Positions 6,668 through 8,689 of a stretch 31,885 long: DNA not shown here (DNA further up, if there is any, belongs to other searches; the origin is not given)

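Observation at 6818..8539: Membrane-anchored DEDDh exonuclease fused to a DUF4236-like domain, with a composition break inside the gene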

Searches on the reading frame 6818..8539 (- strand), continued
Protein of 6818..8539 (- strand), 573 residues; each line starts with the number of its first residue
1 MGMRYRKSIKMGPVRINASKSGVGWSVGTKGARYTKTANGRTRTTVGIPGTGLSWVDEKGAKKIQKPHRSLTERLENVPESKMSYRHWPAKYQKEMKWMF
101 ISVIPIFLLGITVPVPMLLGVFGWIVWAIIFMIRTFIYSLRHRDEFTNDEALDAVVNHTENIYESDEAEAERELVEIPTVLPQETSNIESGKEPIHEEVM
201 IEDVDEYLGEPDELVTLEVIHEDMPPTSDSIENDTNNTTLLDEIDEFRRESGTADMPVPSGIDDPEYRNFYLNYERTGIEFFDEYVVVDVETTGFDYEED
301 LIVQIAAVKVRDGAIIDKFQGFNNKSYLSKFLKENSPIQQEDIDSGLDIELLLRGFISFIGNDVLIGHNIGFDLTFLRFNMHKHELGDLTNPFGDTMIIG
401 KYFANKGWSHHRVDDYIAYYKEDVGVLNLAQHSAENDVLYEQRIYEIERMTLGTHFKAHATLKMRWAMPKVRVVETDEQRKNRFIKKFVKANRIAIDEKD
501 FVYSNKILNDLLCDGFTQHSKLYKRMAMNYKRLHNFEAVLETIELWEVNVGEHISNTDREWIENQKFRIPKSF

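Call 22: search_dna_similar(query=window:6818-8539:-, collection=plasmids, mode=protein, max_rows=25)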
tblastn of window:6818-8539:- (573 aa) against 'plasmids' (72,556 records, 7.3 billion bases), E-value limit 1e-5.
Records with a match: 93; places in all: 99; records where one place covers at least 80% of the query: 1.
Best place of each record, by identity: 60-80% 26; <60% 67.
By first word of the organism name: Acinetobacter 22; Bacillus 16; Clostridioides 14; Rhodococcus 6; Priestia 4; Clostridium 4; Yersinia 4; Lactococcus 3; Ralstonia 3; Weissella 2; and 13 more.
By predicted mobility (MOB-suite, as given by PLSDB): non-mobilizable 70; mobilizable 22; conjugative 1.
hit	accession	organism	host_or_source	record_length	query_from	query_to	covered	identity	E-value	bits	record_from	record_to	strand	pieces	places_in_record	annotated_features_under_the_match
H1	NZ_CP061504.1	Weissella cibaria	whole organism,traditional Thai ...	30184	31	567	94%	55.3%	1e-169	541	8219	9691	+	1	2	3'-5' exonuclease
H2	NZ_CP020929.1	Weissella cibaria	Ailuropoda melanoleuca,mixed ...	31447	1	180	31%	46.0%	1e-43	174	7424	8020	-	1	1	DUF4236 domain-containing protein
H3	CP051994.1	Staphylococcus aureus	Homo sapiens,respiratory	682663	292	514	39%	24.9%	6e-7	61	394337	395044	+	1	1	DNA polymerase III subunit alpha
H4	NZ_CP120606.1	Priestia megaterium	cell culture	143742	302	446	25%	33.8%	6e-6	57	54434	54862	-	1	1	3'-5' exonuclease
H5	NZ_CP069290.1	Priestia megaterium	microbe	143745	302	446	25%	33.8%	6e-6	57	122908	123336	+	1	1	3'-5' exonuclease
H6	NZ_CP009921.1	Priestia megaterium NBRC 15308 = ATCC 14581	Microbial isolate culture,environmental ...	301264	302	446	25%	33.8%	6e-6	57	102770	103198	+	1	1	3'-5' exonuclease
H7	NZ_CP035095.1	Priestia megaterium NBRC 15308 = ATCC 14581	single cell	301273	302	446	25%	33.8%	6e-6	57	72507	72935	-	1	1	3'-5' exonuclease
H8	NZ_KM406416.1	Bifidobacterium breve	-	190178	292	447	27%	30.4%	9e-6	57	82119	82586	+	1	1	3'-5' exonuclease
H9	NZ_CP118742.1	Pediococcus pentosaceus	mixed culture,Fermented cherry juice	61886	292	469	31%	26.4%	1e-6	59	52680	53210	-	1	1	exonuclease domain-containing protein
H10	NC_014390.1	Butyrivibrio proteoclasticus B316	-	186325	292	450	28%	29.1%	2e-8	66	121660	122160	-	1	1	PolC-type DNA polymerase III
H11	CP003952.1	Rhodococcus opacus PD630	-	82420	248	384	24%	33.8%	2e-7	62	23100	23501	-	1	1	DNA polymerase III polC-type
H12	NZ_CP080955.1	Rhodococcus opacus PD630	cell culture,environmental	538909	248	384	24%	33.8%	2e-7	62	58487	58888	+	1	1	exonuclease domain-containing protein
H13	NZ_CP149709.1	Clostridioides difficile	Dog,single cell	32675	292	446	27%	29.1%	5e-6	57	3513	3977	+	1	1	3'-5' exonuclease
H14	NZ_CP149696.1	Clostridioides difficile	Dog,single cell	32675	292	446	27%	29.1%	5e-6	57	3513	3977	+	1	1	3'-5' exonuclease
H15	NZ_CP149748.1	Clostridioides difficile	Homo sapiens,single cell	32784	292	446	27%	29.1%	5e-6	57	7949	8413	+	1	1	3'-5' exonuclease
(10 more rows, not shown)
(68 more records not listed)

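Call 23: search_dna_similar(query=window:6818-8539:-, collection=phages, mode=protein, max_rows=25)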
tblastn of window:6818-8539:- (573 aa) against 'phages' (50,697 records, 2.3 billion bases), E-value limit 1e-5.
Records with a match: 36; places in all: 36; records where one place covers at least 80% of the query: 0.
Best place of each record, by identity: 60-80% 1; <60% 35.
By first word of the organism name: Bacteriophage 6; Clostridium 6; Clostridioides 4; Listeria 4; Campylobacter 3; Acinetobacter 3; Staphylococcus 2; Faecalibacterium 2; Pasteurella 2; Latilactobacillus 1; and 3 more.
By host as written in the record: - 8; Clostridium difficile 4; Listeria monocytogenes 4; Staphylococcus aureus 2; Faecalibacterium prausnitzii 2; Clostridioides difficile CD08011 1; Clostridioides difficile CD2301 1; Latilactobacillus curvatus TMW 1.1365 1; and 13 more.
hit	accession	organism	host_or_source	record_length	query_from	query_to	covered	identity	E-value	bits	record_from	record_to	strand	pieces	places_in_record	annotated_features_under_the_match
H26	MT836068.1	Bacteriophage sp.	human fecal samples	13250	292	527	41%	24.4%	5e-7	59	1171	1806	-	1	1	record has no annotation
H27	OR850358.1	Staphylococcus phage SA 1298 Kay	Staphylococcus aureus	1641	292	514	39%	24.9%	1e-7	61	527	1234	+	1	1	record has no annotation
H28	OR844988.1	Staphylococcus phage SA 1306 Kay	Staphylococcus aureus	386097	292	514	39%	24.9%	2e-7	61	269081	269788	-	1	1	record has no annotation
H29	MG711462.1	Faecalibacterium phage FP_Epona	Faecalibacterium prausnitzii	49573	1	129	23%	42.5%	2e-18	96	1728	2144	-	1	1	hypothetical protein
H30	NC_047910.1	Faecalibacterium phage FP_Epona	Faecalibacterium prausnitzii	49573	1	129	23%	42.5%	2e-18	96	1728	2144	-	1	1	DUF4236 domain-containing protein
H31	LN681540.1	Clostridium phage phiCD506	Clostridium difficile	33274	292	446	27%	29.1%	2e-6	57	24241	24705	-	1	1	conserved protein of unknown function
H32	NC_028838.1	Clostridium phage phiCD506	Clostridium difficile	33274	292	446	27%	29.1%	2e-6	57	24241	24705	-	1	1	DNA polymerase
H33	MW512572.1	Clostridioides phage phiCD08011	Clostridioides difficile CD08011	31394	292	446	27%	28.0%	7e-7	59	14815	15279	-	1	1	DNA polymerase III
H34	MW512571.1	Clostridioides phage CD2301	Clostridioides difficile CD2301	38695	292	446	27%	28.0%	1e-6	58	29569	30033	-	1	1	DNA polymerase III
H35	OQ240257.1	Latilactobacillus phage TMW 1.1365 P3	Latilactobacillus curvatus TMW 1.1365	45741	1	88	15%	48.3%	2e-14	83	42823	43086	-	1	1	hypothetical protein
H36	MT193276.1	Clostridioides phage JD033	Clostridioides difficile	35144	292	446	27%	27.4%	5e-6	56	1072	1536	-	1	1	DNA polymerase III alpha subunit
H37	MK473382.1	Clostridium phage JD032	Clostridioides difficile TW69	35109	292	446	27%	27.4%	8e-6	55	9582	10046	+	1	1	3'-5' exonuclease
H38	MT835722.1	Bacteriophage sp.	human fecal samples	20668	292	445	27%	27.6%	4e-10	69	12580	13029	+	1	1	record has no annotation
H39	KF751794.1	Campylobacter phage CJIE4-2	Campylobacter jejuni subsp. jejuni ...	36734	292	420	23%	31.5%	1e-7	61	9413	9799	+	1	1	dnaQ: DNA polymerase III PolC, epsilon subunit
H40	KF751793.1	Campylobacter phage CJIE4-1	Campylobacter jejuni subsp. jejuni ...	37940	292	420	23%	31.5%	1e-7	61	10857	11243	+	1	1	dnaQ: DNA polymerase III PolC, epsilon subunit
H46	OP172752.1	Clostridium phage CB452P1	Clostridium butyricum BSC452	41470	1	58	10%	60.3%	2e-13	80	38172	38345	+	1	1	hypothetical protein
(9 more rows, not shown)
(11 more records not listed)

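Call 24: get_annotated_region(hit=H1, flank=9000)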
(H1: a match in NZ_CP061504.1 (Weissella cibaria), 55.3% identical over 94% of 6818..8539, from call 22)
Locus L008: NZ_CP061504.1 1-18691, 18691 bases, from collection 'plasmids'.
description: Weissella cibaria strain NH9449 plasmid pNH9449-2, complete sequence
organism: Weissella cibaria (NCBI taxid 137591)
taxonomy: Bacteria; Bacillota; Bacilli; Lactobacillales; Lactobacillaceae; Weissella; Weissella cibaria
host: -; source: whole organism,traditional Thai fermented pork (Nham); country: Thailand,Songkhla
typing (MOB-suite, as given by PLSDB): non-mobilizable; replicon rep_cluster_589
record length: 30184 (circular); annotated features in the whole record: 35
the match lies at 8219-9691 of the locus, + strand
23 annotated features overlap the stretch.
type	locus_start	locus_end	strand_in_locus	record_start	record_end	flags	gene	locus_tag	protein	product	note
CDS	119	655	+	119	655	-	-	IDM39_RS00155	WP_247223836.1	FAD-dependent oxidoreductase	-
CDS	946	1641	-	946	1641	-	-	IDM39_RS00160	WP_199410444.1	ABC transporter ATP-binding protein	-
CDS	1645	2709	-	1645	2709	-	-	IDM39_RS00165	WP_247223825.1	FtsX-like permease family protein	-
CDS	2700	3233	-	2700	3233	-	-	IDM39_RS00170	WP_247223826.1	TetR/AcrR family transcriptional regulator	GO:0006355 - regulation of DNA-templated transcription [Evidence IEA]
CDS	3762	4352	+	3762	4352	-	-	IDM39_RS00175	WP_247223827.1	site-specific integrase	-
CDS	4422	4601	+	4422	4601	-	-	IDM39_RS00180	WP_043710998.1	hypothetical protein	-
CDS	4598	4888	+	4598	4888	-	-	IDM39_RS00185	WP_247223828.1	hypothetical protein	-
CDS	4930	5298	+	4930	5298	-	-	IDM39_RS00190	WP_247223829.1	hypothetical protein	-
CDS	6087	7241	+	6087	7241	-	-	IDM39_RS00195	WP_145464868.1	RepB family plasmid replication initiator protein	GO:0006270 - DNA replication initiation [Evidence IEA]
CDS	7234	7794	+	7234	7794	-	-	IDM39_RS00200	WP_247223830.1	DNA-binding protein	-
CDS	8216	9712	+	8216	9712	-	-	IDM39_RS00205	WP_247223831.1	3'-5' exonuclease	-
CDS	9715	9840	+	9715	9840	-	-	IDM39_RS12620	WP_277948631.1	hypothetical protein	-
CDS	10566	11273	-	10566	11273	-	-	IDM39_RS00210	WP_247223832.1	hypothetical protein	-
CDS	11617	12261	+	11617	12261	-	-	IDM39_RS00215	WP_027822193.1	metalloregulator ArsR/SmtB family transcription factor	GO:0006355 - regulation of DNA-templated transcription [Evidence IEA]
CDS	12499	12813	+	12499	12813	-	trxA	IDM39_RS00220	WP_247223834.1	thioredoxin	-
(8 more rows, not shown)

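Call 25: get_annotated_region(hit=H2, flank=9000)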
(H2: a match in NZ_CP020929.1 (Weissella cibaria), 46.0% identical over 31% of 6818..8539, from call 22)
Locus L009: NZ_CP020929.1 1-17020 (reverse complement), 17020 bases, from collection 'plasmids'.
description: Weissella cibaria strain M2 plasmid unnamed1, complete sequence
organism: Weissella cibaria (NCBI taxid 137591)
taxonomy: Bacteria; Bacillota; Bacilli; Lactobacillales; Lactobacillaceae; Weissella; Weissella cibaria
host: -; source: Ailuropoda melanoleuca,mixed culture,feces; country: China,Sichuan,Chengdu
typing (MOB-suite, as given by PLSDB): non-mobilizable
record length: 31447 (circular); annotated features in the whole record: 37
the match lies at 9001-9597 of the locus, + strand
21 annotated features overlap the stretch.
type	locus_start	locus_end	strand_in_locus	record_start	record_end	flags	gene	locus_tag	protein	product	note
CDS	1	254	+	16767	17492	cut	-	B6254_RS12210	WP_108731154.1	hypothetical protein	-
CDS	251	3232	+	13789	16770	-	-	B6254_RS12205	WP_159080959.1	phage tail spike protein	GO:0016032 - viral process [Evidence IEA]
CDS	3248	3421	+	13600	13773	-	-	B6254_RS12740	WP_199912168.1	hypothetical protein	-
CDS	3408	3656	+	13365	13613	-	-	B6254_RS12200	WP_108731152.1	hypothetical protein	-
CDS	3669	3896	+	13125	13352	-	-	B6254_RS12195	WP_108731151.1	hypothetical protein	-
CDS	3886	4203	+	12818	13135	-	-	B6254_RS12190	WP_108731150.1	phage holin, LLH family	-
CDS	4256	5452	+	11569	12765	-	-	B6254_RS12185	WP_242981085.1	GH25 family lysozyme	GO:0016998 - cell wall macromolecule catabolic process [Evidence IEA]; GO:0009253 - peptidoglycan catabolic process ...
CDS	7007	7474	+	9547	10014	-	-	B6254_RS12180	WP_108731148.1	helix-turn-helix domain-containing protein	GO:0045892 - negative regulation of DNA-templated transcription [Evidence IEA]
CDS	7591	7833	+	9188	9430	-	-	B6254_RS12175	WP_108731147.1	hypothetical protein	-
CDS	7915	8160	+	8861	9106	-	-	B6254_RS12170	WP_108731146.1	hypothetical protein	-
CDS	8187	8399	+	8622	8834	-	-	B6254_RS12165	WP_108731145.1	hypothetical protein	-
CDS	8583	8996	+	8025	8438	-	-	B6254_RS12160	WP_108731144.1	hypothetical protein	-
CDS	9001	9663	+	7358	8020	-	-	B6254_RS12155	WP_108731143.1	DUF4236 domain-containing protein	-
CDS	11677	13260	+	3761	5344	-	-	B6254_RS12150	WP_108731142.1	AAA family ATPase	-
CDS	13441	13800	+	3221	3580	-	-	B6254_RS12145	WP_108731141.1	hypothetical protein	-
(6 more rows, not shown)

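Call 32: find_encoding_contigs(protein=P0004, flank=10000, max_places=2)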
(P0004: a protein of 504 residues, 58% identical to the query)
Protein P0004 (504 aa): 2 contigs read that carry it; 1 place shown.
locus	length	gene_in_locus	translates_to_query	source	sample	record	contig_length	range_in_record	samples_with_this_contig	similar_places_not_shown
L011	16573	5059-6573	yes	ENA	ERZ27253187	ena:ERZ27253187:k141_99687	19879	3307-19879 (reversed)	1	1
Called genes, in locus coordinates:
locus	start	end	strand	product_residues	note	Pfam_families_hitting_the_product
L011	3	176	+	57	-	?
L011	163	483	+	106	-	PF09682:Phage_holin_6_1 (weak)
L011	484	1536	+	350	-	PF01183:Glyco_hydro_25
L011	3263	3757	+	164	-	-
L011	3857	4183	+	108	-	-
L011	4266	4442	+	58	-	-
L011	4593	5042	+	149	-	-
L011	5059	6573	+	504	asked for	PF14020:DUF4236, PF00929:RNase_T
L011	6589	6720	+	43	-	-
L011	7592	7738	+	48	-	-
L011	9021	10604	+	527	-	PF01443:Viral_helicase1 (faint)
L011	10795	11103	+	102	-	-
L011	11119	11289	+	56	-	-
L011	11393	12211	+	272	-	-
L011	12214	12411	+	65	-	-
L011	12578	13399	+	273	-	-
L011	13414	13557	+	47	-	-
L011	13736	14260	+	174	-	-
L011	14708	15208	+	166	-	PF05119:Terminase_4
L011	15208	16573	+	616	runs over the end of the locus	PF03354:TerL_ATPase, PF20441:TerL_nuclease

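Call 33: find_encoding_contigs(protein=P0007, flank=10000, max_places=2)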
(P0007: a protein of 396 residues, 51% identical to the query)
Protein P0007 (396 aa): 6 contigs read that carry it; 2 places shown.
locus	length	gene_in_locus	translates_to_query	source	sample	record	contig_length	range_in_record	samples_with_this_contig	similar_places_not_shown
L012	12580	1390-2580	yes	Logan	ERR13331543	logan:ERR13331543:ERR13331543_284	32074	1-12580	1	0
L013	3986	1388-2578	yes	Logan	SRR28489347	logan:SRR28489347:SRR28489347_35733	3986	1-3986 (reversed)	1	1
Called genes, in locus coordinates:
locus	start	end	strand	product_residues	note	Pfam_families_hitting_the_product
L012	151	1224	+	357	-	PF14659:Phage_int_SAM_3, PF22022:Phage_int_M (weak), PF00589:Phage_integrase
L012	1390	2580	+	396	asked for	PF00929:RNase_T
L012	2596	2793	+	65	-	-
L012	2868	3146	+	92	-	-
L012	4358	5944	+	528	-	PF01443:Viral_helicase1 (faint), PF13245:AAA_19 (weak), PF13604:AAA_30 (weak)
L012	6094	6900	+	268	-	-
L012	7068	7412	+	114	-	-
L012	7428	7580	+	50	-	-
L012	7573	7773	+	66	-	-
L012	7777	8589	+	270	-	-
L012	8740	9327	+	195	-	-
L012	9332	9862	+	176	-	-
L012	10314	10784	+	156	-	PF05119:Terminase_4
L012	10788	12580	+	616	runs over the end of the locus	PF03354:TerL_ATPase, PF20441:TerL_nuclease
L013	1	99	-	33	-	?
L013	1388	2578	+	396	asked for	PF00929:RNase_T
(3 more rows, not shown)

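Call 34: find_encoding_contigs(protein=P0010, flank=10000, max_places=3)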
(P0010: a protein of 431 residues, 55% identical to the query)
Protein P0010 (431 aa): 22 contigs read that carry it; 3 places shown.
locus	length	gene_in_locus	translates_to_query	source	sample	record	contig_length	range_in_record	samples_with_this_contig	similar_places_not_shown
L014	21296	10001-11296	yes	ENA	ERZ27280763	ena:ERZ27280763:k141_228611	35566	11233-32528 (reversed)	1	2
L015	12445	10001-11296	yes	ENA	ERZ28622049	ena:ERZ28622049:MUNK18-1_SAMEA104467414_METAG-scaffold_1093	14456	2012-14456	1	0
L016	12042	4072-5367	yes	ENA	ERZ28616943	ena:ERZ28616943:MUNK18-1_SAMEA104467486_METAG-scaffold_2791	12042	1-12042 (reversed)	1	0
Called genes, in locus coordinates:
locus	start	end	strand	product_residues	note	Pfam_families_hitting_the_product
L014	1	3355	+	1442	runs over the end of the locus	PF06605:Prophage_tail, PF13884:Peptidase_S74 (faint)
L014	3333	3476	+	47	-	-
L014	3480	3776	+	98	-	-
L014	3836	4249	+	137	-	-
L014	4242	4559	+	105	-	-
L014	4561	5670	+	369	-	PF01183:Glyco_hydro_25, PF16775:ZoocinA_TRD (weak)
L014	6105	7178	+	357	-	PF14659:Phage_int_SAM_3, PF22022:Phage_int_M (faint), PF00589:Phage_integrase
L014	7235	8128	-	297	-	-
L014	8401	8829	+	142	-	PF09851:SHOCT (weak)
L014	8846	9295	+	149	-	-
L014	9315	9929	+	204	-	PF09851:SHOCT (weak)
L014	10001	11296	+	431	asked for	PF00929:RNase_T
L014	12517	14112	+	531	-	PF13245:AAA_19, PF13604:AAA_30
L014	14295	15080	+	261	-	-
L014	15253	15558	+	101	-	-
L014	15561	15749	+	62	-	-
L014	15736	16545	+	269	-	-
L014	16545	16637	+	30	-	-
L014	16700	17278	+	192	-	-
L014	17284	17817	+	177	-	-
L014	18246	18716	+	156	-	PF05119:Terminase_4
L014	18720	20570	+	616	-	PF03354:TerL_ATPase, PF04851:ResIII (faint), PF20441:TerL_nuclease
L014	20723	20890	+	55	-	-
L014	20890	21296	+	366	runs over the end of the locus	PF04860:Phage_portal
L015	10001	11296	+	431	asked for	PF00929:RNase_T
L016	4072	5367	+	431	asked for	PF00929:RNase_T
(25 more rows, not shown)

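Call 35: find_encoding_contigs(protein=P0031, flank=10000, max_places=2)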
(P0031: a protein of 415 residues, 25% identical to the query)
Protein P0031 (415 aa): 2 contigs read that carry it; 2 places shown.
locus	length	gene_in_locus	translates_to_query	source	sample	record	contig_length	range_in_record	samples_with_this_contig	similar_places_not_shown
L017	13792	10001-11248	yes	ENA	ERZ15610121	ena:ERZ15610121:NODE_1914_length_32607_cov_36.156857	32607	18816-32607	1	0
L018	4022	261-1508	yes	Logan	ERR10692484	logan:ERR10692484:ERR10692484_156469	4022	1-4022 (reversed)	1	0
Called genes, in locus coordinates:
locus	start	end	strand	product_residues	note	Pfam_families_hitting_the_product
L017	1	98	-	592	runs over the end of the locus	PF03354:TerL_ATPase, PF20441:TerL_nuclease (weak)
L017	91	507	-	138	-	PF05119:Terminase_4 (weak)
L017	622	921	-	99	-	-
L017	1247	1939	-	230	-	PF23343:REP_ORF2-G2P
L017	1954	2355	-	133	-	-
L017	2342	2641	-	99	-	-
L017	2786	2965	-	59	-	-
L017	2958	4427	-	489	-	PF02195:ParB_N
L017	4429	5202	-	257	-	PF00142:Fer4_NifH (weak), PF01656:CbiA, PF06564:CBP_BcsQ (weak), PF09140:MipZ (faint), PF10609:ParA, PF13614:AAA_31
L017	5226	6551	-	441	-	PF00772:DnaB, PF13481:AAA_25, PF03796:DnaB_C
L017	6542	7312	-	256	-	PF13730:HTH_36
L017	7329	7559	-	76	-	-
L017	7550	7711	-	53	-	PF21847:DUF6906 (weak)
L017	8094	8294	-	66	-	-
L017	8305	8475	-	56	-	-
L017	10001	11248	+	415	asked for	PF14020:DUF4236, PF00929:RNase_T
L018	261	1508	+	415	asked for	PF14020:DUF4236, PF00929:RNase_T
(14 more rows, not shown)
